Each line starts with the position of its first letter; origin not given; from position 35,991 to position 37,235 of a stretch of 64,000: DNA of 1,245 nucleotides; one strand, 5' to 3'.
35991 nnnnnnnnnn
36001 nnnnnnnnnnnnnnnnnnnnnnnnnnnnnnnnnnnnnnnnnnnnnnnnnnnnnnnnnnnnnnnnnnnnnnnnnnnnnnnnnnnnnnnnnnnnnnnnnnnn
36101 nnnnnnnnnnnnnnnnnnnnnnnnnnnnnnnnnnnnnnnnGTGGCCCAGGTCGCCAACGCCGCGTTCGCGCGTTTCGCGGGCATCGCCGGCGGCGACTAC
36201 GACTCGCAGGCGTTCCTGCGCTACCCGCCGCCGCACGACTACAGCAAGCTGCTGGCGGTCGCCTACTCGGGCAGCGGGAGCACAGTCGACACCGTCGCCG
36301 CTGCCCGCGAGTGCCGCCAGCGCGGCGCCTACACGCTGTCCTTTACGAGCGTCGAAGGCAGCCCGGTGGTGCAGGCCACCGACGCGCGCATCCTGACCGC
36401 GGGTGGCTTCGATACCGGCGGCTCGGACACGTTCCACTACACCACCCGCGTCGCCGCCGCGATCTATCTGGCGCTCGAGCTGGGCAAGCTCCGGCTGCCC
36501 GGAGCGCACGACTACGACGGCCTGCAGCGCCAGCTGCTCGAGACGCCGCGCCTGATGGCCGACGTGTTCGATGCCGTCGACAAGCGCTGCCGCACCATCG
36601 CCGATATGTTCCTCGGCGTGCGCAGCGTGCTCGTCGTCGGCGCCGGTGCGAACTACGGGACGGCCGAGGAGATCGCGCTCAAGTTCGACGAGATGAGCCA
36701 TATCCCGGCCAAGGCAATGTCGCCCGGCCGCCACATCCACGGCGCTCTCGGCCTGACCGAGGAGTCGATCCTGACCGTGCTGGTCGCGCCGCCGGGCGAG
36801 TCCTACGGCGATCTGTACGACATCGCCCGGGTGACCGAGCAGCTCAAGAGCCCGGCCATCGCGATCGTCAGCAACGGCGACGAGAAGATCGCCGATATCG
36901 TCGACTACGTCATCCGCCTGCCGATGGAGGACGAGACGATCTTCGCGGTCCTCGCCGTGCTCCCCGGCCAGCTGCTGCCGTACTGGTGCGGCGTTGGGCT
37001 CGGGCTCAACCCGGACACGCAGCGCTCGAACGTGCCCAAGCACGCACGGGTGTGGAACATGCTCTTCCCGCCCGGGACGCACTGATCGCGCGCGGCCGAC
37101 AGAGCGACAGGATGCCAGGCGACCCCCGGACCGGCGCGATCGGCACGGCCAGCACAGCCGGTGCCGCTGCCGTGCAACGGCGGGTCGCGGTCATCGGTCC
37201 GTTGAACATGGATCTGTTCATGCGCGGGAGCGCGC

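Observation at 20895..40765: Sugar-phosphate feeder pathway wrapped around the BMC genes; substrate unknown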

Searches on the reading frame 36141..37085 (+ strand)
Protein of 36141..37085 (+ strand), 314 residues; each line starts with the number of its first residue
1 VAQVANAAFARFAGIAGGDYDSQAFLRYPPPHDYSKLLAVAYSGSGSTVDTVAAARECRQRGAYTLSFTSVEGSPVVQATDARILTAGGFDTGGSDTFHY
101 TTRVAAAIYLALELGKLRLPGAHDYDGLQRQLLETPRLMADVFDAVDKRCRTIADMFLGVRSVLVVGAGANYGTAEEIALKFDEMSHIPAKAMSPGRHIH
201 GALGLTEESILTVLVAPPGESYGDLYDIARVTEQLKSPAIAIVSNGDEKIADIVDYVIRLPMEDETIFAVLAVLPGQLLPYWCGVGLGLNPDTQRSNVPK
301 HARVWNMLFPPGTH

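Call 16: search_protein_families(library=ncbifam, proteins=[window:36141-37085:+], max_evalue=0.00001)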
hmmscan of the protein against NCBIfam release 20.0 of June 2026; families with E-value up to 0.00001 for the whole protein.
window:36141-37085:+ (314 aa): 5 families
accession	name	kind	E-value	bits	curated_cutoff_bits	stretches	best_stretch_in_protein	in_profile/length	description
NF001484.0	PRK00331.1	subfamily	5.6e-36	124.1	381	1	26-295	324-592/601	isomerizing glutamine--fructose-6-phosphate transaminase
TIGR01135.1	glmS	equivalog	6e-34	117.5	418.05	1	26-295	329-598/607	glutamine--fructose-6-phosphate transaminase (isomerizing)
NF046059.1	NagB_SO3506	equivalog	3.2e-17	62.8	430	1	36-213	87-253/330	glucosamine-6-phosphate deaminase NagB-II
NF041128.1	glucosaP_deam_GlmD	equivalog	1.1e-08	34.7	580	1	133-295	162-315/323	glucosamine-6-phosphate deaminase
TIGR03127.2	RuMP_HxlB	equivalog_domain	9.7e-06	25.6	160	0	39-85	76-122/178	6-phospho-3-hexuloisomerase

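Call 24: find_related_loci(query=window:36141-37085:+, collection=genome_contigs, flank=10000)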
Query window:36141-37085:+ (314 aa) in genome_contigs; peptide patterns used: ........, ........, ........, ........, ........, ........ (x = any residue, [..] = any of these).
209 stretches matched a pattern; 93 encode a relative of the query (tblastn E <= 1e-3); the best 80 are kept; 80 distinct loci.
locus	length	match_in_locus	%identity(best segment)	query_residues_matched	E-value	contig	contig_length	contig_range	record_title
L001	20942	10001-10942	89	1-314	0e+0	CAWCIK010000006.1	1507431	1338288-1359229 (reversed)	MAG: uncultured Chloroflexia bacterium isolate MFD05442.bin.2.193 genome assembly, contig: contig_6546, whole genome sho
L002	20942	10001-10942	87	1-314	0e+0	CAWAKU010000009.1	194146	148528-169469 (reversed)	MAG: uncultured Chloroflexia bacterium isolate MFD02134.bin.1.198 genome assembly, contig: contig_31735, whole genome sh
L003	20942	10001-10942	80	1-314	2e-169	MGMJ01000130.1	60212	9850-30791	MAG: Chloroflexi bacterium GWC2_73_18 gwc2_scaffold_849, whole genome shotgun sequence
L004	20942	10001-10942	78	1-314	2e-168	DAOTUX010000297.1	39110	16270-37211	MAG TPA_asm: Chloroflexota bacterium isolate F3_94 k223_68920, whole genome shotgun sequence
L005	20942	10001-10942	78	1-314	8e-168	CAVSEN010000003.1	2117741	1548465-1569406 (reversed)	MAG: uncultured Chloroflexia bacterium isolate MFD01872.bin.2.209 genome assembly, contig: contig_98462, whole genome sh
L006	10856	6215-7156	77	1-314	7e-167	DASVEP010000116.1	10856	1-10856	MAG TPA_asm: Candidatus Dormiibacterota bacterium isolate SMAG_U2064 k141_442746, whole genome shotgun sequence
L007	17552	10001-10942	76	1-314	2e-164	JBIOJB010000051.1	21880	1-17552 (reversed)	MAG: Candidatus Dormibacterales bacterium isolate GcC5-37 k141_1889250_length_21880_cov_27.2427, whole genome shotgun se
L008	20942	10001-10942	75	1-314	3e-161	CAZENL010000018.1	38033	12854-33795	MAG TPA_asm: uncultured Anaerolineaceae bacterium isolate binchicken_co54_452 genome assembly, contig: NODE_1827_length_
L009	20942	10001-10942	75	1-314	1e-160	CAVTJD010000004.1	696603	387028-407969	MAG: uncultured Chloroflexia bacterium isolate MFD05684.bin.1.48 genome assembly, contig: contig_16719, whole genome sho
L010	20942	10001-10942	75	1-314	2e-160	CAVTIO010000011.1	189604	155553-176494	MAG: uncultured Chloroflexia bacterium isolate MFD05684.bin.2.188 genome assembly, contig: contig_7416, whole genome sho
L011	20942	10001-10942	88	1-314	0e+0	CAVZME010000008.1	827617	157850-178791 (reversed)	MAG: uncultured Chloroflexia bacterium isolate MFD02159.bin.2.67 genome assembly, contig: contig_6931, whole genome shot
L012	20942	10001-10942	75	1-314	3e-160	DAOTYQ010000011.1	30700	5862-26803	MAG TPA_asm: Chloroflexota bacterium isolate H27_376 k135_2152036, whole genome shotgun sequence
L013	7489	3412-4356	59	1-314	2e-123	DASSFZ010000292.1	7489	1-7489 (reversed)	MAG TPA_asm: Anaerolineae bacterium isolate SMAG_U1019 k141_149629, whole genome shotgun sequence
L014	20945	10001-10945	59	1-314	2e-122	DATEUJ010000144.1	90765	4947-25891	MAG TPA_asm: Anaerolineae bacterium isolate SMAG_U8338 k141_1903536, whole genome shotgun sequence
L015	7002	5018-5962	59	1-314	2e-120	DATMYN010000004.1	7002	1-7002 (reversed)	MAG TPA_asm: Longilinea sp. isolate SMAG_U13149 k141_32775, whole genome shotgun sequence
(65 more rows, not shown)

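Call 33: search_solved_structures(query=L004:6500-8686:+, max_evalue=1)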
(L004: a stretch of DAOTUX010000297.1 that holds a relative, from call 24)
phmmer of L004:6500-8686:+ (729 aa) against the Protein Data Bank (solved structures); distinct sequences matched with E-value up to 1: 0.

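Call 34: search_protein_families(library=pfam, proteins=[L004:6077-8683:+, L003:7289-10942:+, L001:7208-10942:+, L003:5586-6305:+, L003:6357-7283:+, L004:9668-10942:+, L003:1090-2232:+], max_evalue=0.01)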
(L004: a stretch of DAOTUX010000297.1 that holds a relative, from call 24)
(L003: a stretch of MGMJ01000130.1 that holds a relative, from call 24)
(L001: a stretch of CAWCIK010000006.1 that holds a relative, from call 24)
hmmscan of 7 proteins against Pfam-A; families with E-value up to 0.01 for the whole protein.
L004:6077-8683:+ (869 aa): 0 families

L003:7289-10942:+ (1218 aa): 3 families
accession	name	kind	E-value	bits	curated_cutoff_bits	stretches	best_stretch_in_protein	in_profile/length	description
PF00501.34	AMP-binding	-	8.9e-96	321.4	29.9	1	206-586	2-384/384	AMP-binding enzyme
PF01380.27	SIS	-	7.7e-18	65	25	2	1063-1186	4-126/131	SIS domain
PF13193.12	AMP-binding_C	-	7.3e-16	59.3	24.5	1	637-712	1-76/76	AMP-binding enzyme C-terminal domain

L001:7208-10942:+ (1245 aa): 3 families
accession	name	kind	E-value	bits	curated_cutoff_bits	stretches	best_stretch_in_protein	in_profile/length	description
PF00501.34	AMP-binding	-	1.5e-94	317.4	29.9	1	205-584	2-384/384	AMP-binding enzyme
PF01380.27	SIS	-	2.1e-20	73.3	25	2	921-1020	8-107/131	SIS domain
PF13193.12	AMP-binding_C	-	7.9e-19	68.8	24.5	1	636-710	2-76/76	AMP-binding enzyme C-terminal domain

L003:5586-6305:+ (240 aa): 1 family
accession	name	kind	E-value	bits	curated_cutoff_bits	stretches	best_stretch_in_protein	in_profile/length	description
PF00936.24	BMC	-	0.0019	18.5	24.5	0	169-225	4-61/75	BMC domain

L003:6357-7283:+ (309 aa): 1 family
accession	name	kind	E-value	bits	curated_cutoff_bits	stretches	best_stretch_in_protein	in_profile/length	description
PF00936.24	BMC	-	2.2e-05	24.8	24.5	1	236-289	4-58/75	BMC domain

L004:9668-10942:+ (425 aa): 1 family
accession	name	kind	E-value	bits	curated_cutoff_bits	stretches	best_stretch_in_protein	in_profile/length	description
PF01380.27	SIS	-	1.4e-22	80.3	25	2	271-392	5-125/131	SIS domain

L003:1090-2232:+ (381 aa): 1 family
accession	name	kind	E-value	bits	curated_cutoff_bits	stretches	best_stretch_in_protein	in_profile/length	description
PF02653.21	BPD_transp_2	-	1.3e-35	123.3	26.8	1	110-375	2-269/269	Branched-chain amino acid transport system / permease component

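Call 35: find_homologous_proteins(query=L003:7289-10942:+, max_evalue=1e-30)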
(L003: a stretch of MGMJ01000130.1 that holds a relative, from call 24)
Query L003:7289-10942:+ (1218 aa): 216 proteins with E <= 1e-30 among 8000 candidates; the best 120 are listed.
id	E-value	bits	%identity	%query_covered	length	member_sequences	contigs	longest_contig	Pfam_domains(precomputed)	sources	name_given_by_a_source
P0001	0.0e+0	2684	100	100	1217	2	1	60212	PF01380.28,PF00501.35,PF13193.13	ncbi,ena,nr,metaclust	ncbi:MAG: hypothetical protein A2X23_10755 [Chloroflexi bacterium GWC2_73_18]|nr:MAG: hypothetical p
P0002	0.0e+0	1965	74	100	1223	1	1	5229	PF01380.28,PF00501.35,PF13193.13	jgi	-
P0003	0.0e+0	1939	73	100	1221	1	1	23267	PF01380.28,PF00501.35,PF13193.13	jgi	jgi:fatty-acyl-CoA synthase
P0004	0.0e+0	1794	69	100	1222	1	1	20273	PF01380.28,PF00501.35,PF13193.13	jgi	jgi:fatty-acyl-CoA synthase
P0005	0.0e+0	1760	66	100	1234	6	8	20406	PF01380.28,PF00501.35,PF13193.13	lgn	-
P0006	0.0e+0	1671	64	100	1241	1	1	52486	PF01380.28,PF00501.35,PF13193.13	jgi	-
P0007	0.0e+0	1670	63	100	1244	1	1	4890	PF01380.28,PF00501.35,PF13193.13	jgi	-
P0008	0.0e+0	1665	64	100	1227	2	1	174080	PF01380.28,PF00501.35,PF13193.13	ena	-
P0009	0.0e+0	1664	64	100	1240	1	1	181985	PF01380.28,PF00501.35,PF13193.13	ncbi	-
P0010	0.0e+0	1653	64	100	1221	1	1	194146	PF01380.28,PF00501.35,PF13193.13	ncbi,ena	-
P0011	0.0e+0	1650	63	100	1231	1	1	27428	PF01380.28,PF00501.35,PF13193.13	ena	-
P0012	0.0e+0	1641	64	100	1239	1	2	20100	PF01380.28,PF00501.35,PF13193.13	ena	-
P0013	0.0e+0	1624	64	97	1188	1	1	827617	PF01380.28,PF00501.35,PF13193.13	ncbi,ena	-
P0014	0.0e+0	1622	63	100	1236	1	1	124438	PF01380.28,PF00501.35,PF13193.13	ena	-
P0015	0.0e+0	1602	65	94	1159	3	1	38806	PF01380.28,PF00501.35,PF13193.13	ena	-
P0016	0.0e+0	1575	61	100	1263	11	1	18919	PF01380.28,PF00501.35,PF13193.13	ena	-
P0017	0.0e+0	1566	61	100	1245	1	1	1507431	PF01380.28,PF00501.35,PF13193.13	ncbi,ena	-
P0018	0.0e+0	1558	61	100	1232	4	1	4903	PF01380.28,PF00501.35,PF13193.13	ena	-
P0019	0.0e+0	1555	62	100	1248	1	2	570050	PF01380.28,PF00501.35,PF13193.13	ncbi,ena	-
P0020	0.0e+0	1554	61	100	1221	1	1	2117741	PF01380.28,PF00501.35,PF13193.13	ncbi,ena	-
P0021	0.0e+0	1552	61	100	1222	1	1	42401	PF01380.28,PF00501.35,PF13193.13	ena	-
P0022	0.0e+0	1542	62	100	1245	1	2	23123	PF01380.28,PF00501.35,PF13193.13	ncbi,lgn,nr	ncbi:MAG TPA: AMP-binding protein [Candidatus Binatia bacterium]|nr:AMP-binding protein [Candidatus 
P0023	0.0e+0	1508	61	100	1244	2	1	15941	PF01380.28,PF00501.35,PF13193.13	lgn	-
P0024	0.0e+0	1488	59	100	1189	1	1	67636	PF01380.28,PF00501.35,PF13193.13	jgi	jgi:fatty-acyl-CoA synthase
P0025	0.0e+0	1480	59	100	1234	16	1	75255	PF01380.28,PF00501.35,PF13193.13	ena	-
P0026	0.0e+0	1465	60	99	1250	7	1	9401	PF01380.28,PF00501.35,PF13193.13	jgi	-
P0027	0.0e+0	1465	59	100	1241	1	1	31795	PF01380.28,PF00501.35,PF13193.13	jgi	jgi:fatty-acyl-CoA synthase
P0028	0.0e+0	1464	59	100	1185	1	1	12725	PF01380.28,PF00501.35,PF13193.13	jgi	jgi:fatty-acyl-CoA synthase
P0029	0.0e+0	1448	58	100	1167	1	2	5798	PF01380.28,PF00501.35,PF13193.13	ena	-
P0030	0.0e+0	1440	58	100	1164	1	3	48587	PF01380.28,PF00501.35,PF13193.13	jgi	jgi:fatty-acyl-CoA synthase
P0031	0.0e+0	1433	58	99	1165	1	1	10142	PF01380.28,PF00501.35,PF13193.13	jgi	jgi:fatty-acyl-CoA synthase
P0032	0.0e+0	1422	57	100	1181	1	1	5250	PF01380.28,PF00501.35,PF13193.13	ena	-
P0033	0.0e+0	1420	58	100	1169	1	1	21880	PF01380.28,PF00501.35,PF13193.13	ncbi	ncbi:MAG: AMP-binding protein [Candidatus Dormibacterales bacterium]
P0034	0.0e+0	1399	58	100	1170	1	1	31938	PF01380.28,PF00501.35,PF13193.13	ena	-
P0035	0.0e+0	1395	57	100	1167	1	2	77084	PF01380.28,PF00501.35,PF13193.13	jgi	-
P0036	0.0e+0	1374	57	99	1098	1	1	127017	PF01380.28,PF00501.35,PF13193.13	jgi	jgi:fatty-acyl-CoA synthase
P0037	0.0e+0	1370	71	72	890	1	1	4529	PF01380.28,PF00501.35,PF13193.13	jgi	jgi:acyl-coenzyme A synthetase/AMP-(fatty) acid ligase/fructoselysine-6-P-deglycase FrlB-like protei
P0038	0.0e+0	1363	58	93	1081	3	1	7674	PF01380.28,PF00501.35,PF13193.13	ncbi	-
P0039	0.0e+0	1242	72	65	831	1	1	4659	PF01380.28,PF00501.35,PF13193.13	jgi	jgi:fructoselysine-6-P-deglycase FrlB-like protein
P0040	4.5e-281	954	54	72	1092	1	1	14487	PF00501.35,PF13193.13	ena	-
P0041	1.0e-254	867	50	73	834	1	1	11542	PF00501.35,PF13193.13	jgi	jgi:fatty-acyl-CoA synthase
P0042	1.3e-240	820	52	67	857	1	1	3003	PF00501.35,PF13193.13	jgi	-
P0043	5.4e-238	811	58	59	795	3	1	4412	PF00501.35,PF13193.13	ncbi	-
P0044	4.4e-224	765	58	53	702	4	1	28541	PF00501.35,PF13193.13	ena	-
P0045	4.0e-218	746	48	43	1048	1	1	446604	PF00501.35,PF13193.13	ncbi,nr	ncbi:AMP-dependent synthetase [Mycolicibacterium moriokaense]|nr:AMP-dependent synthetase [Mycolicib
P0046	1.9e-210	720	47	43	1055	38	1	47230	PF00501.35,PF13193.13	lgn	-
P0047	8.6e-210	718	46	44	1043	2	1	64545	PF00501.35,PF13193.13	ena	-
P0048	1.4e-208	714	46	43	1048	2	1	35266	PF00501.35,PF13193.13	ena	-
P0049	7.1e-208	712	47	43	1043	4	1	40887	PF00501.35,PF13193.13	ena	-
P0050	3.7e-207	709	45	43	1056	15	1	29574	PF00501.35,PF13193.13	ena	-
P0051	2.7e-206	706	46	44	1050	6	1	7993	PF00501.35,PF13193.13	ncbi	-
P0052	7.4e-206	705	45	44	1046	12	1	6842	PF00501.35,PF13193.13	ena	-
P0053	2.1e-205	703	45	43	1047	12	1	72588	PF00501.35,PF13193.13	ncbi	-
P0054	2.3e-205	703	46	43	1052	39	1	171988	PF00501.35,PF13193.13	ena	-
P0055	7.8e-205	702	45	43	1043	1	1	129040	PF00501.35,PF13193.13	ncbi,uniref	ncbi:long-chain-fatty-acid--CoA ligase [Mycolicibacterium stellerae]|uniref:long-chain-fatty-acid--C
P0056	1.8e-203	697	45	45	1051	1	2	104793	PF00501.35,PF13193.13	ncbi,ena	-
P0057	9.8e-203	695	45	43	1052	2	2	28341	PF00501.35,PF13193.13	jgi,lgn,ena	jgi:fatty-acyl-CoA synthase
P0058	5.1e-202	692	46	43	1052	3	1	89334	PF00501.35,PF13193.13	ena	-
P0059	8.9e-202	691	45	43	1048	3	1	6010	PF00501.35,PF13193.13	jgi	jgi:fatty-acyl-CoA synthase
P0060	4.5e-201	689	45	43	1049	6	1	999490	PF00501.35,PF13193.13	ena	-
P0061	2.5e-200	687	47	43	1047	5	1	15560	PF00501.35,PF13193.13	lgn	-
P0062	1.0e-199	685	44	43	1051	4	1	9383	PF00501.35,PF13193.13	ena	-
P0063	1.6e-199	684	43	44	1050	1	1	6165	PF00501.35,PF13193.13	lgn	-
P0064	3.0e-199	683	44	48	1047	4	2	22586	PF00501.35,PF13193.13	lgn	-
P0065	7.4e-160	553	43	65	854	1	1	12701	PF00501.35,PF13193.13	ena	-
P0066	3.8e-149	517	47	48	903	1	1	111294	PF04321.24,PF16363.12,PF00501.35,PF13193.13,PF01370.28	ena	-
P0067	1.7e-146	508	49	44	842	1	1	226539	PF00248.28,PF00501.35,PF13193.13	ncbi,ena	-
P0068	1.4e-144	502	47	45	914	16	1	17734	PF04321.24,PF16363.12,PF00501.35,PF13193.13,PF01370.28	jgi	-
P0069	1.3e-142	495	47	43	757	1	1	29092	PF01558.26,PF00501.35,PF13193.13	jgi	jgi:fatty-acyl-CoA synthase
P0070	4.3e-140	487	47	43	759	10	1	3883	PF01558.26,PF00501.35,PF13193.13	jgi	jgi:fatty-acyl-CoA synthase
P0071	2.1e-138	482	46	44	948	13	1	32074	PF00501.35,PF13193.13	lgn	-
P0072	4.5e-132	461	47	43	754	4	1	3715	PF01558.26,PF00501.35,PF13193.13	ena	-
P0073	1.9e-130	455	45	43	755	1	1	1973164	PF01558.26,PF00501.35,PF13193.13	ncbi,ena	-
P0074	2.9e-128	448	42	46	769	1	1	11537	PF01558.26,PF00501.35,PF13193.13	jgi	jgi:fatty-acyl-CoA synthase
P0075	2.0e-124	435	46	39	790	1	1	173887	PF00501.35,PF13193.13,PF00067.28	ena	-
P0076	1.7e-119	419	39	43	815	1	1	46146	PF01261.31,PF00501.35,PF13193.13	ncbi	-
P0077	2.1e-119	419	42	41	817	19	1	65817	PF01261.31,PF00501.35,PF13193.13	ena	-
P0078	4.0e-115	404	39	43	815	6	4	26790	PF01261.31,PF00501.35,PF13193.13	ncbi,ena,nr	ncbi:MAG: AMP-binding protein [Clostridia bacterium]|nr:AMP-binding protein [Clostridia bacterium]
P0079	8.5e-109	383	38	41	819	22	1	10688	PF01261.31,PF00501.35,PF13193.13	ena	-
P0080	2.2e-104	369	41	45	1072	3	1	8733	PF00550.32,PF00501.35,PF13193.13,PF07993.19,PF01370.28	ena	-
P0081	8.8e-104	367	43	41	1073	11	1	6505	PF00550.32,PF00501.35,PF13193.13,PF07993.19,PF01370.28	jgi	jgi:fatty acid CoA ligase FadD9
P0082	1.0e-103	367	44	41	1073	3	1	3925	PF00550.32,PF01073.26,PF00501.35,PF13193.13,PF07993.19,PF01370.28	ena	-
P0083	1.9e-103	366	43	41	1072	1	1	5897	PF00550.32,PF01073.26,PF00501.35,PF13193.13,PF07993.19,PF01370.28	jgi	jgi:fatty acid CoA ligase FadD9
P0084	2.1e-103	366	43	41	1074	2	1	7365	PF00550.32,PF00501.35,PF13193.13,PF07993.19,PF01370.28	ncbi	ncbi:MAG: thioester reductase domain-containing protein [Mycobacterium sp.]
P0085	7.8e-101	357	43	42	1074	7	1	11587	PF00550.32,PF01073.26,PF00501.35,PF13193.13,PF07993.19,PF01370.28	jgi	jgi:fatty acid CoA ligase FadD9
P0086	7.0e-98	347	47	20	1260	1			PF00501.35,PF13193.13,PF00487.31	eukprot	eukprot:scaffold6.g2810.t1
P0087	3.0e-94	335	42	45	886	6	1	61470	PF00550.32,PF12697.14,PF00501.35,PF13193.13,PF00975.27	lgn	-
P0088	1.2e-93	333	41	43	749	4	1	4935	PF00501.35,PF13193.13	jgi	jgi:acyl-CoA synthetase (AMP-forming)/AMP-acid ligase II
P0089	1.5e-86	310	41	43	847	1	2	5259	PF00550.32,PF12697.14,PF00501.35,PF13193.13,PF00975.27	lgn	-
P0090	7.2e-84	301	43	33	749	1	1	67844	PF00501.35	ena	-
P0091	3.0e-82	296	31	43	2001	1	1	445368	PF00668.26,PF00550.32,PF00501.35,PF13193.13,PF00975.27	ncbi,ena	-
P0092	5.5e-82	295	57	17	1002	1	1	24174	PF00501.35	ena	-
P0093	8.2e-80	287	38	43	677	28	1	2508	PF00501.35,PF13193.13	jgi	jgi:long-chain acyl-CoA synthetase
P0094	2.8e-79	286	37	32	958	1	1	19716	PF00501.35,PF23562.3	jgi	jgi:long-subunit acyl-CoA synthetase (AMP-forming)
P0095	5.2e-79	285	39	43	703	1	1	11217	PF00550.32,PF00501.35,PF13193.13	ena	-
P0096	2.3e-71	259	36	40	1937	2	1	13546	PF00668.26,PF00550.32,PF00501.35,PF13193.13,PF00975.27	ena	-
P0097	2.1e-70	256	34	50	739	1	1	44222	PF00550.32,PF00501.35,PF13193.13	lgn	-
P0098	8.0e-69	251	34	39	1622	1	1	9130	PF00668.26,PF00550.32,PF00501.35,PF23562.3,PF13193.13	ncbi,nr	ncbi:MAG: long-chain-fatty-acid--CoA ligase, partial [Mycobacteriaceae bacterium]|nr:long-chain-fatt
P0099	8.3e-69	251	34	39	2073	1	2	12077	PF00668.26,PF00550.32,PF00501.35,PF13193.13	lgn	-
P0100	3.9e-68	249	38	42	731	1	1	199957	PF12697.14,PF00501.35,PF13193.13,PF00561.27,PF12146.16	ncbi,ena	-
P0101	5.2e-67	245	35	42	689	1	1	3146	PF00550.32,PF00501.35,PF13193.13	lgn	-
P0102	2.4e-64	236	37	45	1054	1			PF08659.17,PF00109.33,PF00550.32,PF00501.35,PF13193.13,PF22953.4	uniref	uniref:AMP-binding protein n=1 Tax=Nocardiopsis listeri TaxID=53440 RepID=UPI000A81596B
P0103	1.0e-60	224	35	42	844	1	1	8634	PF08659.17,PF13561.13,PF00501.35,PF13193.13,PF00106.32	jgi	jgi:acyl-CoA synthetase (AMP-forming)/AMP-acid ligase II/NAD(P)-dependent dehydrogenase (short-subun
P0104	5.4e-60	222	34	41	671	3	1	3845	PF00550.32,PF00501.35,PF13193.13,PF23297.2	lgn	-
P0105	2.1e-59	220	37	41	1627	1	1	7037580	PF08659.17,PF00109.33,PF00501.35,PF13193.13,PF22953.4,PF00698.27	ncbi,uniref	ncbi:AMP-binding protein [Verrucosispora sp. TAA-831]|uniref:AMP-binding protein n=1 Tax=Verrucosisp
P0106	4.3e-59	219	36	43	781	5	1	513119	PF00378.26,PF00501.35,PF13193.13,PF16113.11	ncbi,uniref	ncbi:AMP-binding protein [Streptomyces sp. NPDC056069]|uniref:AMP-binding protein n=1 Tax=Streptomyc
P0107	1.1e-58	218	33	54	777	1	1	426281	PF00378.26,PF00501.35,PF13193.13,PF16113.11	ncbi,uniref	ncbi:AMP-binding protein [Streptomyces sp. NPDC004266]|uniref:AMP-binding protein n=1 Tax=Streptomyc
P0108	4.8e-56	209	38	41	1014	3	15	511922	PF00668.26,PF00550.32,PF00501.35,PF13193.13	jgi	jgi:acyl-CoA synthetase (AMP-forming)/AMP-acid ligase II/acyl carrier protein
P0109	6.9e-56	208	38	41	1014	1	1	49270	PF00668.26,PF00501.35,PF13193.13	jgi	jgi:acyl-CoA synthetase (AMP-forming)/AMP-acid ligase II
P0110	6.0e-55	205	35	43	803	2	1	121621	PF00378.26,PF00501.35,PF13193.13,PF16113.11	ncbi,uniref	ncbi:AMP-binding protein [Streptomyces sp. Da 82-17]|uniref:AMP-binding protein n=1 Tax=Streptomyces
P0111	2.4e-54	203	32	43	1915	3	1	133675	PF00668.26,PF00550.32,PF00501.35,PF13193.13,PF00975.27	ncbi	ncbi:MAG TPA: amino acid adenylation domain-containing protein [Myxococcota bacterium]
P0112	1.6e-52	197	37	41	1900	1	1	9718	PF00109.33,PF21089.4,PF00550.32,PF14765.13,PF00108.30,PF00501.35,PF13193.13,PF02801.29,PF16197.12,PF22953.4,PF00698.27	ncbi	ncbi:MAG: beta-ketoacyl synthase N-terminal-like domain-containing protein, partial [Pseudonocardiac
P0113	1.3e-50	191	35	39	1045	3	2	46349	PF00005.34,PF00501.35,PF13193.13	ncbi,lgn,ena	-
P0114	3.3e-49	186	34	41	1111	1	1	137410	PF00668.26,PF00550.32,PF00501.35,PF13193.13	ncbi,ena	-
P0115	5.3e-49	185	37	30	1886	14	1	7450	PF00668.26,PF00550.32,PF00501.35,PF13193.13,PF00975.27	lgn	-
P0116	4.6e-47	179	29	42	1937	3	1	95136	PF00881.30,PF00668.26,PF00550.32,PF00501.35,PF13193.13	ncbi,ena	-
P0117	5.5e-47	179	31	43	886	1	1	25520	PF00550.32,PF00501.35,PF13193.13,PF01553.27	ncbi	ncbi:MAG: AMP-binding protein [Alphaproteobacteria bacterium]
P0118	4.1e-46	176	31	43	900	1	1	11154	PF00501.35,PF13193.13,PF01553.27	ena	-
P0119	1.4e-45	174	35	28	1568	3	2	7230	PF00550.32,PF03015.25,PF00501.35,PF07993.19,PF01553.27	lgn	-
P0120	4.0e-45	173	32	43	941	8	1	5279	PF02627.26,PF12697.14,PF00501.35,PF13193.13,PF00561.27,PF12146.16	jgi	-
